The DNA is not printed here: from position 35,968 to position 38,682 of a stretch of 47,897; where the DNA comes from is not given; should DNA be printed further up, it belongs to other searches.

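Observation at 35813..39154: Isolated virB3-virB4 pair followed by a secreted HExxH protein in the virB5 position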

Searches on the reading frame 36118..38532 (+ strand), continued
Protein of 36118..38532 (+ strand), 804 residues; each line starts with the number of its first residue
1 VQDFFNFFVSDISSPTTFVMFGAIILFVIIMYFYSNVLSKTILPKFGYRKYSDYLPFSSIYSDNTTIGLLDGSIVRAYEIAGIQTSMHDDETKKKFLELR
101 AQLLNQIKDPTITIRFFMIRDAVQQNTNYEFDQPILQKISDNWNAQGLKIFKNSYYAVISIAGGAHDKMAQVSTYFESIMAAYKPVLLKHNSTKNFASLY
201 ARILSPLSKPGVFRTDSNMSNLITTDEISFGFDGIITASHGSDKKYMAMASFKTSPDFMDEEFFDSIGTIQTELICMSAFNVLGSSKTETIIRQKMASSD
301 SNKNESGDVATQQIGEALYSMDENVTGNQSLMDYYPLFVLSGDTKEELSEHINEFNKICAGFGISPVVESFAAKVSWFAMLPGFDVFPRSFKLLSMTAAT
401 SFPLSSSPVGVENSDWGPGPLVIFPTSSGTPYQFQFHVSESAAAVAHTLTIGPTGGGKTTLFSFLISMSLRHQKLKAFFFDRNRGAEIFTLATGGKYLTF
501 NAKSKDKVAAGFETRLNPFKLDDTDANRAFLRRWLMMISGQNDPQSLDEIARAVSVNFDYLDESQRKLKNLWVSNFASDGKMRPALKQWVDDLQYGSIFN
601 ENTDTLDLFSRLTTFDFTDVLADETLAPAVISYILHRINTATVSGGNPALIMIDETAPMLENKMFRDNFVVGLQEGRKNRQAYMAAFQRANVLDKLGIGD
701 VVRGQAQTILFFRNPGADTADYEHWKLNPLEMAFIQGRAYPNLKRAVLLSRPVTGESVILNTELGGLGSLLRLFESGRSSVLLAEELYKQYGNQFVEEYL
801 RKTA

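Call 100: find_encoding_contigs(protein=P0260, flank=4000, max_places=3)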
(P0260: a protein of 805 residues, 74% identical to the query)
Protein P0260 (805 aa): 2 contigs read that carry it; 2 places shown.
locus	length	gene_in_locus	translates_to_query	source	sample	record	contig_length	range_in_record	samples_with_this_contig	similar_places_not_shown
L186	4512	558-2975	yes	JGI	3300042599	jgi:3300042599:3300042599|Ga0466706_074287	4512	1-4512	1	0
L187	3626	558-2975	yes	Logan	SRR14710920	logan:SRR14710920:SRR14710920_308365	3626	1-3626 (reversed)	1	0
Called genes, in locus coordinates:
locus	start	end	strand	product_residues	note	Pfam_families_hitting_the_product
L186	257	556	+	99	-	-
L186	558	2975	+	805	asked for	PF27097:VirB4_TrbE_N (faint), PF03135:CagE_TrbE_VirB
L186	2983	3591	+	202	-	-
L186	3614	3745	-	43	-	-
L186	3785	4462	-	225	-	PF01458:SUFBD_core (weak)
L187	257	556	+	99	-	-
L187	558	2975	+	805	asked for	PF27097:VirB4_TrbE_N (faint), PF03135:CagE_TrbE_VirB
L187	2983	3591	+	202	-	-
